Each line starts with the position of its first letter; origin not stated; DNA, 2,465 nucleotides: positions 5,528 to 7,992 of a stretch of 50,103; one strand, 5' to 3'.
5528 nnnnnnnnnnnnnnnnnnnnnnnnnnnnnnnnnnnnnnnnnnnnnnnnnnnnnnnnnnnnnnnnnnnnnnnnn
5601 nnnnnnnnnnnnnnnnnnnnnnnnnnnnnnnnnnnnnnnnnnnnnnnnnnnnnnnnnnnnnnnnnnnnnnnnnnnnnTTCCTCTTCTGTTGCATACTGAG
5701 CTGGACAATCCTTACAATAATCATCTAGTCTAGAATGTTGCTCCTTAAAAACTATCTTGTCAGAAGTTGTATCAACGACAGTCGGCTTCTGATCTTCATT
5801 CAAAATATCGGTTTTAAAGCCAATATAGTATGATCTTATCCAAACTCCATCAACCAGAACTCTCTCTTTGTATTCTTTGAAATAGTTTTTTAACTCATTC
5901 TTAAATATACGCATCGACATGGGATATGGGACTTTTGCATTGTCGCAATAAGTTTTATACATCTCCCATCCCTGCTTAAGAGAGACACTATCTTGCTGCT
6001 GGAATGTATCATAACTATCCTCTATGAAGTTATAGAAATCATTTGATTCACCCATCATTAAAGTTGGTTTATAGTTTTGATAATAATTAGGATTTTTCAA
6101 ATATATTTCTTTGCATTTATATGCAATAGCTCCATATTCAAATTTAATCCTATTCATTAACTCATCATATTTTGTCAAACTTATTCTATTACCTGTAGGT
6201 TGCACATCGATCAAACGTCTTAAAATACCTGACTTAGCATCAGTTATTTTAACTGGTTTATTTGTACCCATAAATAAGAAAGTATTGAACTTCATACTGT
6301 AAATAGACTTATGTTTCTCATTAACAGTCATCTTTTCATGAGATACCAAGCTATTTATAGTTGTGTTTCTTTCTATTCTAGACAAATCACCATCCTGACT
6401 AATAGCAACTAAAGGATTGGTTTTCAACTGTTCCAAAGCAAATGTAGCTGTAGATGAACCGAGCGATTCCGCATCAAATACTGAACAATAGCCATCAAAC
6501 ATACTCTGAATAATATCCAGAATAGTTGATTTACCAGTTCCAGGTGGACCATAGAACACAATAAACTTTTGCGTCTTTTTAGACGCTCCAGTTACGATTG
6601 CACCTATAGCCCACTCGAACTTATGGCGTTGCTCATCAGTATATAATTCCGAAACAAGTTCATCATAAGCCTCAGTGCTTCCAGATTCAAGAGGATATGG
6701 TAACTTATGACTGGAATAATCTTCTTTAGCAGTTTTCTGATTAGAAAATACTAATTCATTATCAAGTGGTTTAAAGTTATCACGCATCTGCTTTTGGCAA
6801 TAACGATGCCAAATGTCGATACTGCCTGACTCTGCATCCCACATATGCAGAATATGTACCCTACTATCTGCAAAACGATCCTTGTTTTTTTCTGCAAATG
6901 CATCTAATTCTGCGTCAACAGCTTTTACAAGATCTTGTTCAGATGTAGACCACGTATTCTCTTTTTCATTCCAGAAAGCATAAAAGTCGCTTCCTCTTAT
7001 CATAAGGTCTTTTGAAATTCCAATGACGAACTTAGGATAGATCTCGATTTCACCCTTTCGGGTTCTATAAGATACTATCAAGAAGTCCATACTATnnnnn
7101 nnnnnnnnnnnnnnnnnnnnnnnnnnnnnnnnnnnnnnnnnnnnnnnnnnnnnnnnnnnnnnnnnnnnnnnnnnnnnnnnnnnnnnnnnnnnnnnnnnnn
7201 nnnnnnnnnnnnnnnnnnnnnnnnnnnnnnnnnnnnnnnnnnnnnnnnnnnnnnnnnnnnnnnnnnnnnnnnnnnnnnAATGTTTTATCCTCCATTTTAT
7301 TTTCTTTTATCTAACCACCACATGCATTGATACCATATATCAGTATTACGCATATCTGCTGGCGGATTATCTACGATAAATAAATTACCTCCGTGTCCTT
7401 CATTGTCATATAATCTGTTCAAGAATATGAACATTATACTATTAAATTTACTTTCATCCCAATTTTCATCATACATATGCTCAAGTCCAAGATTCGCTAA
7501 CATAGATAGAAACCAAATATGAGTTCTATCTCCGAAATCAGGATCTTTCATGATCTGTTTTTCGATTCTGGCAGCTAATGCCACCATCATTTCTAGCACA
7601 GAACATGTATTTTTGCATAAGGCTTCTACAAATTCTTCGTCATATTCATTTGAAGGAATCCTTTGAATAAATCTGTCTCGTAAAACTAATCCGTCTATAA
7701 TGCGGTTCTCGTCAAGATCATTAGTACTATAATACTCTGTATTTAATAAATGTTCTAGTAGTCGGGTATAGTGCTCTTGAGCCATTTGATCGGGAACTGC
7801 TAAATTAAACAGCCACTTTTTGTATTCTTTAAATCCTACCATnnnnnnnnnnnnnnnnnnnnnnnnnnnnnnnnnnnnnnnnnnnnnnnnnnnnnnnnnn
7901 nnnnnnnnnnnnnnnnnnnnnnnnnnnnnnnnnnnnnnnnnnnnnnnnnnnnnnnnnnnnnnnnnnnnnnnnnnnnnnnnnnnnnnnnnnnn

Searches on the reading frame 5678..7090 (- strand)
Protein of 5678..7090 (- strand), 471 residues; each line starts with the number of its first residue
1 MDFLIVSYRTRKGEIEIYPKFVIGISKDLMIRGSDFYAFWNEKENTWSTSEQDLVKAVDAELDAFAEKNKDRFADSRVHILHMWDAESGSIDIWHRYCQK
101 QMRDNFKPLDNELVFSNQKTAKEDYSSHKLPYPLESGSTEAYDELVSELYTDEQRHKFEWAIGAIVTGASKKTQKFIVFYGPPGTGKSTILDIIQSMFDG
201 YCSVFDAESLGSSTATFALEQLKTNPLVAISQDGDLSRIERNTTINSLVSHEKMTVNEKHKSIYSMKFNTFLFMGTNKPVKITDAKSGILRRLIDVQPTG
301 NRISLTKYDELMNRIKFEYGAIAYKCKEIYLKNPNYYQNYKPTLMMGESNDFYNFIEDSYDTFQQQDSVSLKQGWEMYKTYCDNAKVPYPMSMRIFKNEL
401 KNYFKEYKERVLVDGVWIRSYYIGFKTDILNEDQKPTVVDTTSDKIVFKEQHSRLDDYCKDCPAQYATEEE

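Call 48: find_homologous_proteins(query=window:5678-7090:-, max_evalue=1e-10)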
Query seq(471 aa) (471 aa): 1144 proteins with E <= 1e-10 among 8000 candidates; the best 120 are listed.
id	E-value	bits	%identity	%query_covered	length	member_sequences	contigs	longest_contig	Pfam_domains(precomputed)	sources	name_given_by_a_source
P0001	3.5e-190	651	63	100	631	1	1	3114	PF19263.6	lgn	-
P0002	1.2e-189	649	61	100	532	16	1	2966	PF19263.6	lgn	-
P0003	1.4e-189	649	61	100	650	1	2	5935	PF19263.6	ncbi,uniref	ncbi:DUF5906 domain-containing protein, partial [Bacteroides acidifaciens]|uniref:DUF5906 domain-con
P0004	1.3e-188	646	60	100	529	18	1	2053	PF19263.6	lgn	-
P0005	1.8e-188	645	60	100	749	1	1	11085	PF19263.6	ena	-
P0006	1.9e-188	645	60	100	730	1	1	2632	PF19263.6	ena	-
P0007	4.9e-188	644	60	100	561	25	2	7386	PF19263.6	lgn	-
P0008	5.6e-188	644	59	100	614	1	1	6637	PF19263.6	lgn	-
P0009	6.3e-188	643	60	100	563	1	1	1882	PF19263.6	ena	-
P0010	8.7e-188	643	60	100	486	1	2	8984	PF19263.6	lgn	-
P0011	1.2e-187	643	61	100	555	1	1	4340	PF19263.6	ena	-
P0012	2.9e-187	641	60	100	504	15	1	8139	PF19263.6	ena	-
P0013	3.8e-187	641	61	100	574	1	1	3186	PF19263.6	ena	-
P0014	4.9e-187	641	59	100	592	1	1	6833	PF19263.6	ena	-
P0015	7.7e-187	640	60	99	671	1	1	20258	PF19263.6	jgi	jgi:phage/plasmid-associated DNA primase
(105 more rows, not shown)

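Call 54: predict_structure(alignment_id=A1)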
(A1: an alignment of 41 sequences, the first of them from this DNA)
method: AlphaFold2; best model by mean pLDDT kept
length: 471 residues; sequences in the alignment: 41
mean_pLDDT: 70.9   pTM: 0.53
mean pLDDT of the five models: 70.9, 65.9, 65.3, 63.2, 55.1
residues with pLDDT >= 90: 71; 70-90: 217; 50-70: 96; < 50: 87
segments of 3 or more residues with pLDDT < 50: 104-113, 209-223, 235-267, 283-291, 346-349, 433-445
pLDDT, mean of each block of 10 residues (from residue 1): 88 89 77 68 74 88 91 86 83 82 49 51 56 85 92 92 81 73 80 84 60 42 59 50 30 31 49 71 43 76 89 91 92 82 51 73 85 86 67 71 81 82 79 41 53 73 58 49
secondary structure, 60 per line:
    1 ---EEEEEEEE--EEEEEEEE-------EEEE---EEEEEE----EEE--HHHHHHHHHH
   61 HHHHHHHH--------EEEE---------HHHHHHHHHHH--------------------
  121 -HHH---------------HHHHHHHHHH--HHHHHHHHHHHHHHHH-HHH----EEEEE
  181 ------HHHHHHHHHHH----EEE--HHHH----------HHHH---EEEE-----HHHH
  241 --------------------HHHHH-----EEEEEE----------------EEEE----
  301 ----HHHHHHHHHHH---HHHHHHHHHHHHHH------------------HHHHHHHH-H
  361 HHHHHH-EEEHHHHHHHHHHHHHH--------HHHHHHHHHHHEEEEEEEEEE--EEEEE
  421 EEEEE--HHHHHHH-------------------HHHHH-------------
elements in order: E4-11 E14-21 E29-32 E36-41 E46-48 H51-68 E77-80 H90-100 H140-149 H152-167 E176-180 H187-197 E202-204 H207-210 H221-224 E228-231 H237-240 H261-265 E271-276 E293-296 H305-315 H319-332 H351-358 H360-366 E368-370 H371-384 H393-403 E404-413 E416-425 H428-434 H454-458

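Call 56: fold_search(model_id=the predicted structure, library=pdb)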
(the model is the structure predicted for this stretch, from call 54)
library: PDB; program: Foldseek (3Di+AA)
matches with E <= 10: 1042; with E <= 0.001: 142
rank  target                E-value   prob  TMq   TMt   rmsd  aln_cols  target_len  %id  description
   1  9im1_A                2.8e-09  1.00  0.44  0.38  11.6       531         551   11  The Cryo-EM structure of MPXV E5 in complex with ssDNA in intermediate state 1 (released 2025-06-18)
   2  9im1_F                3.3e-09  1.00  0.42  0.47   9.5       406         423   14  The Cryo-EM structure of MPXV E5 in complex with ssDNA in intermediate state 1 (released 2025-06-18)
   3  9im3_A                3.7e-09  1.00  0.36  0.34  13.8       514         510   14  The Cryo-EM structure of MPXV E5 head-to-head double hexamer conformation (released 2025-06-18)
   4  8wh6_D                5.5e-09  1.00  0.42  0.36  11.7       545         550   13  MPOX E5 hexamer ADP and ssDNA bound and clear primase domain conformation (released 2024-09-25)
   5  9ily_A                8.9e-09  1.00  0.42  0.46  10.1       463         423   14  The Cryo-EM structure of MPXV E5 in the apo state (released 2025-06-18)
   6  8iqh_D                8.9e-09  1.00  0.41  0.25  13.1       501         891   13  Structure of Full-Length AsfvPrimPol in Apo-Form (released 2023-07-26)
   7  9im2_F                1.7e-08  1.00  0.40  0.42  10.8       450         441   15  The Cryo-EM structure of MPXV E5 in complex with ssDNA in intermediate state 3 (released 2025-06-18)
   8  8xj6_E                2.0e-08  1.00  0.44  0.45   8.9       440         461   12  The Cryo-EM structure of MPXV E5 apo conformation (released 2024-05-01)
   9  8hwc_B                2.1e-08  1.00  0.38  0.53   7.5       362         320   14  Cryo-EM Structure of D5 Apo (released 2024-01-10)
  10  9ilz_A                2.3e-08  1.00  0.41  0.27  12.5       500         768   14  The Cryo-EM structure of MPXV E5 in complex with ssDNA (released 2025-06-18)
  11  8ww8_A                2.4e-08  1.00  0.41  0.26  12.5       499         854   12  Structure of Apo-Form AsfvPrimPol Hexamer (released 2025-04-30)
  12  8xj7_F                4.5e-08  1.00  0.40  0.54   7.5       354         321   16  The Cryo-EM structure of MPXV E5 in complex with DNA (released 2024-05-01)
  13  9ilz_B                4.5e-08  1.00  0.42  0.43  11.9       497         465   14  The Cryo-EM structure of MPXV E5 in complex with ssDNA (released 2025-06-18)
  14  8iqi_C                7.3e-08  1.00  0.37  0.22  13.7       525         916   13  Structure of Full-Length AsfvPrimPol in Complex-Form (released 2023-07-26)
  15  9ilz_F                7.3e-08  1.00  0.37  0.33  13.4       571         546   12  The Cryo-EM structure of MPXV E5 in complex with ssDNA (released 2025-06-18)
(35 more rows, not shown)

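Call 85: search_dna_similar(query=window:5792-7090:-, collection=plasmids, mode=protein, max_rows=20)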
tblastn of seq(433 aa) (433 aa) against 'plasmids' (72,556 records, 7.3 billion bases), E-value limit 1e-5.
Records with a match: 1; places in all: 2; records where one place covers at least 80% of the query: 0.
Best place of each record, by identity: <60% 1.
By first word of the organism name: Vagococcus 1.
By predicted mobility (MOB-suite, as given by PLSDB): non-mobilizable 1.
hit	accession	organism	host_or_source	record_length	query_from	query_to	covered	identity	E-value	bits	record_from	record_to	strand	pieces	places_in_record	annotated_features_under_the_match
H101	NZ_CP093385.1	Vagococcus sp. CY52-2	flies,whole organism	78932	142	326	43%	26.0%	2e-6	58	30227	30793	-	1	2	phage/plasmid primase, P4 family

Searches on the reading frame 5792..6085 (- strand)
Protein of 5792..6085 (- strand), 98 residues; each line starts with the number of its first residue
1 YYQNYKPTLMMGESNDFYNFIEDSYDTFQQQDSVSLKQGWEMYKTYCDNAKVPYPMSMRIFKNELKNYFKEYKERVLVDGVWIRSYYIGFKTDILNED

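Call 64: predict_structure(alignment_id=A2)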
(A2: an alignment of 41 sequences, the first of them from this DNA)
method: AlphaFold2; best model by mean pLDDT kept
length: 98 residues; sequences in the alignment: 41
mean_pLDDT: 77.5   pTM: 0.65
mean pLDDT of the five models: 77.5, 75.3, 74.9, 73.5, 65.4
residues with pLDDT >= 90: 6; 70-90: 72; 50-70: 6; < 50: 14
segments of 3 or more residues with pLDDT < 50: 1-13
pLDDT, mean of each block of 10 residues (from residue 1): 38 65 83 87 87 79 88 88 89 67
secondary structure, 60 per line:
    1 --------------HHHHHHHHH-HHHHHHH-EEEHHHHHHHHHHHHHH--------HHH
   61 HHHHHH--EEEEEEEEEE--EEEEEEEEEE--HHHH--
elements in order: H15-23 H25-31 E33-35 H36-49 H58-66 E69-78 E81-90 H93-96

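Call 66: fold_search(model_id=the predicted structure, library=pdb)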
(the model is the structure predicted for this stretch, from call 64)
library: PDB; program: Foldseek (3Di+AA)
matches with E <= 10: 185; with E <= 0.001: 0
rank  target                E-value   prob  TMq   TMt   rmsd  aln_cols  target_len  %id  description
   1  1dp7_P                1.4e-01  0.92  0.44  0.54   3.0        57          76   18  COCRYSTAL STRUCTURE OF RFX-DBD IN COMPLEX WITH ITS COGNATE X-BOX BINDING SITE (released 2000-03-06)
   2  6nxk_D                2.8e-01  0.72  0.45  0.57   4.8        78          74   10  Ubiquitin binding variants (released 2020-01-15)
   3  9bcx_I                3.0e-01  0.72  0.51  0.18   3.6        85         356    8  Cryo-EM structure of the S. cerevisiae ORC-Cdc6-Mcm2-7-DNA complex with a fully closed Mcm2-Mcm5 DNA entry gate (released 2025-01-01)
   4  8s0c_A                3.4e-01  0.60  0.52  0.47   5.4        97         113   12  H. sapiens ORC1-5 bound to double stranded DNA as part of the MCM-ORC complex (released 2024-10-02)
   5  5lcw_N                3.9e-01  0.69  0.46  0.08   5.5        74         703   14  Cryo-EM structure of the Anaphase-promoting complex/Cyclosome, in complex with the Mitotic checkpoint complex (APC/C-M (released 2016-08-10)
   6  6nxk_C                4.4e-01  0.80  0.49  0.61   5.3        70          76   13  Ubiquitin binding variants (released 2020-01-15)
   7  8s0e_A                4.4e-01  0.47  0.51  0.18   5.5       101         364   11  H. sapiens OCCM bound to double stranded DNA (released 2024-10-02)
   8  7tjj_I                5.4e-01  0.57  0.51  0.17   3.7        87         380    8  S. cerevisiae ORC bound to 84 bp ARS1 DNA and Cdc6 (state 1) with docked Orc6 N-terminal domain (released 2022-10-05)
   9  1bby                  5.4e-01  0.30  0.39  0.51   5.2        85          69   16  DNA-BINDING DOMAIN FROM HUMAN RAP30, NMR, MINIMIZED AVERAGE (released 1998-11-25)
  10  6ob1_MODEL_1_C        5.7e-01  0.47  0.47  0.50   4.8        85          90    9  Structure of WHB in complex with Ubiquitin Variant (released 2019-08-14)
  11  7jpp_A                5.7e-01  0.38  0.44  0.44   5.3        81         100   12  ORC-O2WH: Human Origin Recognition Complex (ORC) with dynamic/unresolved ORC1 AAA+ domain (released 2020-09-09)
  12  7tji_I                6.1e-01  0.47  0.49  0.16   3.7        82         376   10  S. cerevisiae ORC bound to 84 bp ARS1 DNA and Cdc6 (state 2) with flexible Orc6 N-terminal domain (released 2022-10-05)
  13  5bs6_D                6.6e-01  0.30  0.44  0.22   7.1        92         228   14  Apo structure of transcriptional factor AraR from Bacteroides thetaiotaomicron VPI (released 2015-06-17)
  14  7ctf_A                7.0e-01  0.47  0.51  0.50   5.4        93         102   12  Human origin recognition complex 1-5 State II (released 2021-01-06)
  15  7jgr_A                8.0e-01  0.41  0.51  0.16   5.7        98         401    9  Structure of Drosophila ORC bound to DNA (84 bp) and Cdc6 (released 2020-09-09)
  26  1ka8_A                1.2e+00  0.15  0.30  0.30   4.8        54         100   15  Crystal Structure of the Phage P4 Origin-Binding Domain (released 2002-04-17)
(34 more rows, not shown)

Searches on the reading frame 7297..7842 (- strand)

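Call 9: search_protein_families(library=pfam, proteins=[window:7297-7842:-], max_evalue=0.01)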
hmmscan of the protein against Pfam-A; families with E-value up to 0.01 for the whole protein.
window:7297-7842:- (181 aa): 0 families

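Call 10: search_protein_families(library=phrogs, proteins=[window:7297-7842:-], max_evalue=0.001)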
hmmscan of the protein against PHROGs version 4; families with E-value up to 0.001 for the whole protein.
window:7297-7842:- (181 aa): 1 family
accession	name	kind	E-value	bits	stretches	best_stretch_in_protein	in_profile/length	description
phrog_4678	-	unknown function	1.7e-37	130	1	6-180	9-177/181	-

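Call 75: search_protein_families(library=pfam, proteins=[window:7297-7842:-], max_evalue=0.001)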
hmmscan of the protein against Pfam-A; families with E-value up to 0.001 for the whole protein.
window:7297-7842:- (181 aa): 0 families
